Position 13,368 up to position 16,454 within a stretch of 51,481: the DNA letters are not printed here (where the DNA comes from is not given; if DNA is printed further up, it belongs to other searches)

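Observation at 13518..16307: Orphan AEP primase + DExH helicase + DUF559 nuclease fusion directly behind rpoN: candidate single-gene conflict system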

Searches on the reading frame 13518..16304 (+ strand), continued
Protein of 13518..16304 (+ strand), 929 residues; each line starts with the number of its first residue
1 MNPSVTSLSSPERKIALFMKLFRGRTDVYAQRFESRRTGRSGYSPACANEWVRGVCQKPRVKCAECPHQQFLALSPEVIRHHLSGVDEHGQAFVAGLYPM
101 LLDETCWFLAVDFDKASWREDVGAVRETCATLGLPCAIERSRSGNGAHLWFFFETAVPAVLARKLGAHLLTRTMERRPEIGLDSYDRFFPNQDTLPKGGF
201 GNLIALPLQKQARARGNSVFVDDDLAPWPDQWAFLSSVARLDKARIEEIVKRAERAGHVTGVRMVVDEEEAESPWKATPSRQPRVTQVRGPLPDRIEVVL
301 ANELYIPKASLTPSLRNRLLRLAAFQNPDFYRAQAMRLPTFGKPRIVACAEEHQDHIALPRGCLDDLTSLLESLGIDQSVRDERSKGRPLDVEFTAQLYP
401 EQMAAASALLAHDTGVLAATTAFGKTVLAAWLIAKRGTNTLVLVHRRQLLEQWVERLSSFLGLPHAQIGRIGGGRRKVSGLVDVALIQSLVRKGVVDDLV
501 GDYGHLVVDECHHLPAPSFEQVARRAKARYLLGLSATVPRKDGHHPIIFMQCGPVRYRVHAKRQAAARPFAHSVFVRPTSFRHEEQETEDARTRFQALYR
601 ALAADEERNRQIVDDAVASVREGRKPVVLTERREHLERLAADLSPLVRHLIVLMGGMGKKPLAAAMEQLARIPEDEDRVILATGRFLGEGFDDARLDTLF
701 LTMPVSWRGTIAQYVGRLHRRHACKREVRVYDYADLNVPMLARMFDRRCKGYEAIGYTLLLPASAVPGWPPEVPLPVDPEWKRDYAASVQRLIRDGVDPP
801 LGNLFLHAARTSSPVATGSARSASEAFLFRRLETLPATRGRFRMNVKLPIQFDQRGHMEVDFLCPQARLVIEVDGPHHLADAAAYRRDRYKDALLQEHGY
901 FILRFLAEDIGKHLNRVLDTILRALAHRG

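Call 54: search_dna_similar(query=window:13518-16304:+, collection=phages, mode=protein, max_rows=15)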
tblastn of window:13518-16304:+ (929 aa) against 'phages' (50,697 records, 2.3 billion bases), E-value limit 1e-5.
Records with a match: 1308; places in all: 1308; records where one place covers at least 80% of the query: 0.
Best place of each record, by identity: <60% 1308.
By first word of the organism name: Vibrio 399; Salmonella 269; Escherichia 137; Klebsiella 91; Erwinia 59; Synechococcus 58; Campylobacter 39; Pseudomonas 26; Enterobacter 19; Cronobacter 18; and 41 more.
By host as written in the record: - 418; Erwinia amylovora 47; Escherichia coli 45; Salmonella enterica subsp. enterica serovar Enteritidis PT1 39; Vibrio harveyi BAA-1116 36; Klebsiella pneumoniae 30; Salmonella sp. 25; Salmonella enterica 22; and 276 more.
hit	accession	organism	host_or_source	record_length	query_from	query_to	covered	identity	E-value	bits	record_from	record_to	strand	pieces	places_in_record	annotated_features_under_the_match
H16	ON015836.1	Vibrio phage Vpas_PP24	Vibrio parahaemolyticus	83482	351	755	44%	29.9%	3e-26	123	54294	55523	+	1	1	hypothetical protein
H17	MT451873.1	Vibrio phage vB_VhaS-VHB1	Vibrio harveyi BYK0632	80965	351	755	44%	29.9%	5e-26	122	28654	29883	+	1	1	DNA helicase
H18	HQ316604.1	Vibrio phage SIO-2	Vibrio sp. SWAT-3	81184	351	755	44%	29.9%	5e-26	122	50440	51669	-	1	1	hypothetical protein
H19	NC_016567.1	Vibrio phage SIO-2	Vibrio sp. SWAT-3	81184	351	755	44%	29.9%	5e-26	122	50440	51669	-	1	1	hypothetical protein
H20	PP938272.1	Bacillus phage PHBA67-T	Bacillus cereus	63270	296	759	50%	25.5%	2e-23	114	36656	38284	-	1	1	hypothetical protein (x2)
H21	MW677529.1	Rhodobacter phage RcZahn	Rhodobacter capsulatus YW1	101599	381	756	40%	31.3%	8e-32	140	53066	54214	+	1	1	58: DNA helicase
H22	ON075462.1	Vibrio phage V-YDF132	Vibrio harveyi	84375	333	761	46%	27.4%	1e-24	117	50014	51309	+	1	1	putative DNA helicase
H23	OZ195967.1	Vibrio phage D394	Seawater and oysters mix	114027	296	720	46%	27.5%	2e-18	97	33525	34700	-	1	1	DNA helicase | HNH endonuclease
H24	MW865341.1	Vibrio phage 70E38.1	Vibrio crassostreae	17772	296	720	46%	27.5%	3e-18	97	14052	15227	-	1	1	hypothetical protein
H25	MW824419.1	Vibrio phage 294E48.1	Vibrio crassostreae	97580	296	720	46%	27.5%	3e-18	97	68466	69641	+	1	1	hypothetical protein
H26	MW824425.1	Vibrio phage 70E37.1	Vibrio crassostreae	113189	296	720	46%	27.5%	3e-18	97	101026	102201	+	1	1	hypothetical protein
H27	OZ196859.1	Vibrio phage 70E37-2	Seawater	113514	296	720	46%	27.5%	3e-18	97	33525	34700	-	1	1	DNA helicase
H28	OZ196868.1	Vibrio phage 70E35-3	Seawater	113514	296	720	46%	27.5%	3e-18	97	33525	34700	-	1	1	DNA helicase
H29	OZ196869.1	Vibrio phage 70E35-1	Seawater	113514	296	720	46%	27.5%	3e-18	97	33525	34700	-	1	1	DNA helicase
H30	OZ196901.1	Vibrio phage 70E34-3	Seawater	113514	296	720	46%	27.5%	3e-18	97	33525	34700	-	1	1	DNA helicase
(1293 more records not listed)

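Call 55: get_annotated_region(hit=H12, flank=8000)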
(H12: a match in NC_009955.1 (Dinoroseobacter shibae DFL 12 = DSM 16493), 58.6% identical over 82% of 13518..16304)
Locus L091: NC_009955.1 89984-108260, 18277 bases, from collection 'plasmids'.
description: Dinoroseobacter shibae DFL 12 = DSM 16493 plasmid pDSHI01, complete sequence
organism: Dinoroseobacter shibae DFL 12 = DSM 16493 (NCBI taxid 398580)
taxonomy: Bacteria; Pseudomonadota; Alphaproteobacteria; Rhodobacterales; Roseobacteraceae; Dinoroseobacter; Dinoroseobacter shibae; Dinoroseobacter shibae DFL 12 = DSM 16493
host: -; source: -; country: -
typing (MOB-suite, as given by PLSDB): conjugative; replicon rep_cluster_160; relaxase MOBP,MOBP; mating-pair formation MPF_T
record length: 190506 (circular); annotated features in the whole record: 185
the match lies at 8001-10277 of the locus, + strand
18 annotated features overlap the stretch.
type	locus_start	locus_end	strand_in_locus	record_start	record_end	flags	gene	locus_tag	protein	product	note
CDS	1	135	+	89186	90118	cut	-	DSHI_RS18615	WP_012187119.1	hypothetical protein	-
CDS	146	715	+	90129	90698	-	-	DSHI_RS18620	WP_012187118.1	biotin transporter BioY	-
CDS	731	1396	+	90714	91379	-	-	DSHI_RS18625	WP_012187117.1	ABC transporter ATP-binding protein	-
CDS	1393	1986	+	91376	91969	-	-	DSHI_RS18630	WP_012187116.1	energy-coupling factor transporter transmembrane protein EcfT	-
CDS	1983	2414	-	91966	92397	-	-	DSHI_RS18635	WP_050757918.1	DUF1284 domain-containing protein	-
CDS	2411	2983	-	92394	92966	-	-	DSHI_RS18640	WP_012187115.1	biotin transporter BioY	-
CDS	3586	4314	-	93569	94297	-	-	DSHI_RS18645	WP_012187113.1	DUF736 family protein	-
CDS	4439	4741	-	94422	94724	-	-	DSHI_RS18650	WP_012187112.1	hypothetical protein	-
CDS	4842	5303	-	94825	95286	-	-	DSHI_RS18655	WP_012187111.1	hypothetical protein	-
CDS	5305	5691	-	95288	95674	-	-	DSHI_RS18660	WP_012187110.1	DUF6878 family protein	-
CDS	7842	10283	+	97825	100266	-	-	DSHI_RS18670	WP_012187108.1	DEAD/DEAH box helicase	-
CDS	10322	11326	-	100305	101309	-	-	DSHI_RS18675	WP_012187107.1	tyrosine-type recombinase/integrase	GO:0015074 - DNA integration [Evidence IEA]; GO:0006310 - DNA recombination [Evidence IEA]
CDS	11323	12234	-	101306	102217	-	-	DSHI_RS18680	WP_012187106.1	tyrosine-type recombinase/integrase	GO:0015074 - DNA integration [Evidence IEA]; GO:0006310 - DNA recombination [Evidence IEA]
CDS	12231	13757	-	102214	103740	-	-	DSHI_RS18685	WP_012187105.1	tyrosine-type recombinase/integrase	GO:0015074 - DNA integration [Evidence IEA]; GO:0006310 - DNA recombination [Evidence IEA]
CDS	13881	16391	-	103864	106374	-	-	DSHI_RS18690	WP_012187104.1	strawberry notch family protein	-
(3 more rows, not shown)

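Call 56: get_annotated_region(hit=H9, flank=8000)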
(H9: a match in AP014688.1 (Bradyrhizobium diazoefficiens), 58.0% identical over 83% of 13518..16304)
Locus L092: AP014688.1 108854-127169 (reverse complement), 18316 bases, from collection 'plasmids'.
description: Bradyrhizobium diazoefficiens plasmid pNK6d DNA, complete genome, strain: NK6
organism: Bradyrhizobium diazoefficiens (NCBI taxid 1355477)
taxonomy: Bacteria; Pseudomonadota; Alphaproteobacteria; Hyphomicrobiales; Nitrobacteraceae; Bradyrhizobium; Bradyrhizobium diazoefficiens
host: -; source: Glycine max; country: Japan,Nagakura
typing (MOB-suite, as given by PLSDB): conjugative; replicon rep_cluster_507; relaxase MOBQ; mating-pair formation MPF_T
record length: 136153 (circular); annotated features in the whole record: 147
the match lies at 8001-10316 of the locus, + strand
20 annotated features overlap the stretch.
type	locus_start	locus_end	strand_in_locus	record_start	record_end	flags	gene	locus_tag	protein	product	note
CDS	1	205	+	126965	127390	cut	-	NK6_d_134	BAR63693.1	plasmid stability protein StbB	-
CDS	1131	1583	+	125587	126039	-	-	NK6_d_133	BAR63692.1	protein of unknown function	-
CDS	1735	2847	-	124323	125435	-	-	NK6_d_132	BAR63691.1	transposase IS4 family protein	-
CDS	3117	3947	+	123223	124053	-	-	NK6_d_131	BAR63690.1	type IV secretory pathway, VirB10 component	-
CDS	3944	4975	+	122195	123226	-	-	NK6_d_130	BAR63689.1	Type IV secretory pathway AvhB11 protein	-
CDS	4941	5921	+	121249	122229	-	-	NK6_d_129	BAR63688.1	type IV secretory pathway, VirD4 component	-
CDS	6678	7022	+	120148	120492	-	-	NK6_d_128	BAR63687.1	transposase family protein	-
CDS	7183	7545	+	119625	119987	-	-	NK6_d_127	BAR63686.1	transposase family protein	-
CDS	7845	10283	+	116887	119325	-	-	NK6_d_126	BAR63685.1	type III restriction protein res subunit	-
CDS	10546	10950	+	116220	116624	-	-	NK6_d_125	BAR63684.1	transposase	-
CDS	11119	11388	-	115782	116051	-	-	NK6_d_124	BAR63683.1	uncharacterized protein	-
CDS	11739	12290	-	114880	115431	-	-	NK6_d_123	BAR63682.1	uncharacterized protein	-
CDS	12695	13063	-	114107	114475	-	-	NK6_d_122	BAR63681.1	hypothetical protein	-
CDS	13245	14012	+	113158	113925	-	-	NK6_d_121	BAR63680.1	transposase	-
CDS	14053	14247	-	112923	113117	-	-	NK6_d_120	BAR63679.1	FAD linked oxidase domain protein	-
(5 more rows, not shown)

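Call 57: predict_structure(alignment_id=A1)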
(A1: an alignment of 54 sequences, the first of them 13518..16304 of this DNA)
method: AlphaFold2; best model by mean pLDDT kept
length: 929 residues; sequences in the alignment: 54
mean_pLDDT: 69.8   pTM: 0.50
mean pLDDT of the five models: 69.8, 66.4, 64.0, 63.0, 58.1
residues with pLDDT >= 90: 120; 70-90: 426; 50-70: 168; < 50: 215
segments of 3 or more residues with pLDDT < 50: 39-41, 44-65, 99-103, 182-202, 261-285, 331-341, 536-545, 567-571, 687-690, 705-713, 734-819
pLDDT, mean of each block of 10 residues (from residue 1): 76 88 64 52 47 43 46 78 82 66 63 76 87 88 76 81 79 75 48 32 62 61 85 89 89 70 34 38 50 89 88 81 62 44 57 82 85 90 92 87 84 74 75 94 86 89 90 80 90 82 89 64 85 59 49 66 50 58 56 65 84 89 85 86 90 78 82 85 60 69 52 50 64 45 38 42 39 37 37 34 34 41 68 78 89 81 92 78 84 92 85 79 86
secondary structure, 60 per line:
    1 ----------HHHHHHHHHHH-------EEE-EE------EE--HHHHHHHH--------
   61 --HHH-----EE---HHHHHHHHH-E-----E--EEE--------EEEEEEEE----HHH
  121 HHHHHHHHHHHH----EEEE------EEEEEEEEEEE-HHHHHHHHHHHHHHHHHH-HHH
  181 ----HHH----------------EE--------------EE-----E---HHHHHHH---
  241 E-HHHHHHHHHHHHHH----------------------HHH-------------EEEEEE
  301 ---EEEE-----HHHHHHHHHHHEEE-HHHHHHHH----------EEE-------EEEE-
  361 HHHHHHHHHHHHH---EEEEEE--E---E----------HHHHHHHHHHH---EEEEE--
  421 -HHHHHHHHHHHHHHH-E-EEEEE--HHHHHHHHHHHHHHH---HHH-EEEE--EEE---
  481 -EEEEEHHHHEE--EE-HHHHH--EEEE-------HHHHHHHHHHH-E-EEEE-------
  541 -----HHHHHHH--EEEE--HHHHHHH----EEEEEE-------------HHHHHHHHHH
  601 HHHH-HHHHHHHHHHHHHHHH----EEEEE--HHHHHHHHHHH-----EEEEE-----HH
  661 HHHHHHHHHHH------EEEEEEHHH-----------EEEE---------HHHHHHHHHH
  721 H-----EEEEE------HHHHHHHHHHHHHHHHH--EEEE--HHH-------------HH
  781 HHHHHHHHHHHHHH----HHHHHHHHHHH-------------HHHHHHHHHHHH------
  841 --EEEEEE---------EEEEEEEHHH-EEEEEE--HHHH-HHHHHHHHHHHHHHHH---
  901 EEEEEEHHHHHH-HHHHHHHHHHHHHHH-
elements in order (helices of 4 or more, strands of 3 or more residues): H11-21 E29-31 H45-52 H76-84 E95-97 E106-113 H118-132 E137-140 E147-157 H159-176 H231-237 H243-256 E295-300 E304-307 H313-323 E324-326 H328-335 E346-348 E356-359 H361-373 E377-382 H400-410 E414-418 H422-436 E440-444 H447-461 E469-472 E475-477 E482-486 H487-490 H498-502 E505-508 H516-526 E530-533 H546-552 E555-558 H561-567 E572-577 H591-604 H606-621 E626-630 H633-643 E649-653 H659-671 E678-683 E698-701 H711-721 E727-731 H738-754 E757-760 H779-794 H799-809 H823-834 E843-848 E858-864 E869-874 H877-880 H882-897 E901-906 H907-912 H914-928

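Call 60: fold_search(model_id=the predicted structure, library=pdb)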
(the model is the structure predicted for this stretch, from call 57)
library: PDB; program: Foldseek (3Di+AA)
matches with E <= 10: 1600; with E <= 0.001: 599
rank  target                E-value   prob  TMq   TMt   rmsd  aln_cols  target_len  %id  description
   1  2oca                  5.1e-18  1.00  0.23  0.41  19.3       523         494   15  The crystal structure of T4 UvsW (released 2007-10-16)
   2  8ebs_A                6.5e-17  1.00  0.33  0.46  17.5       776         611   13  Initial DNA-lesion (Cy5) binding by XPC and TFIIH (released 2023-04-19)
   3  6p4w_A                7.7e-17  1.00  0.25  0.45  10.5       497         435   17  XPB helicase in a complex with truncated Bax1 from Sulfurisphaera tokodaii at 2.96 Angstrom resolution (released 2020-06-03)
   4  8ebv_A                1.1e-16  1.00  0.32  0.44  17.9       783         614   13  Initial DNA-lesion (AP) binding by XPC and TFIIH complex 1 (released 2023-04-19)
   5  9pd3_A                1.2e-16  1.00  0.31  0.44  11.5       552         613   14  NER dual incision complex - DuIS (released 2026-02-18)
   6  5tnu_A                3.7e-16  1.00  0.20  0.39  22.3       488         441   17  S. tokodaii XPB II crystal structure at 3.0 Angstrom resolution (released 2017-11-01)
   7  6p4o_A                3.9e-16  1.00  0.27  0.51   9.3       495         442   18  Complex of XPB helicase with Bax1 endonuclease from Sulfurisphaera tokodaii at 3.15 Angstroms resolution (released 2020-06-03)
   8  6nmi_A                6.0e-16  1.00  0.32  0.43  15.4       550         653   15  Cryo-EM structure of the human TFIIH core complex (released 2019-03-13)
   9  7o4i_7                4.0e-15  1.00  0.32  0.45  13.8       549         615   15  Yeast RNA polymerase II transcription pre-initiation complex with initial transcription bubble (released 2021-06-16)
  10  2fwr_A                4.2e-15  1.00  0.20  0.39  21.4       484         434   19  Structure of Archaeoglobus Fulgidis XPB (released 2006-04-18)
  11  6p4o_C                4.5e-15  1.00  0.28  0.53   9.2       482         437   18  Complex of XPB helicase with Bax1 endonuclease from Sulfurisphaera tokodaii at 3.15 Angstroms resolution (released 2020-06-03)
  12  6p4o_E                5.0e-15  1.00  0.26  0.49   9.5       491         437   18  Complex of XPB helicase with Bax1 endonuclease from Sulfurisphaera tokodaii at 3.15 Angstroms resolution (released 2020-06-03)
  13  6p66_C                5.3e-15  1.00  0.18  0.33  21.2       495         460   16  The crystal structure of the XPB complex with Bax1 from Archaeoglobus fulgidus at 3.0 Angstrom resolution (released 2020-06-17)
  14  6p66_A                9.0e-15  1.00  0.20  0.37  21.6       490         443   18  The crystal structure of the XPB complex with Bax1 from Archaeoglobus fulgidus at 3.0 Angstrom resolution (released 2020-06-17)
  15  7lbm_W                1.1e-14  1.00  0.31  0.47  10.7       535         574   14  Structure of the human Mediator-bound transcription pre-initiation complex (released 2021-03-24)
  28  6p4f_C                1.3e-13  1.00  0.30  0.56   7.6       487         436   17  Crystal structure of the XPB-Bax1-forked DNA ternary complex (released 2020-06-17)
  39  7clg_B                2.6e-10  1.00  0.23  0.26  17.4       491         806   15  Crystal structure of the ATP-dependent restriction endonuclease SauUSI (released 2021-01-20)
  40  7nqe                  4.3e-10  1.00  0.19  0.75   3.8       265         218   21  Prim-Pol Domain of CRISPR-associated Prim-Pol (CAPP) from Marinitoga sp. 1137 with dGTP (released 2022-05-04)
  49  7nqd_B                1.6e-09  1.00  0.20  0.79   3.5       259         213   21  Prim-Pol Domain of CRISPR-associated Prim-Pol (CAPP) from Marinitoga sp. 1137 (released 2022-05-04)
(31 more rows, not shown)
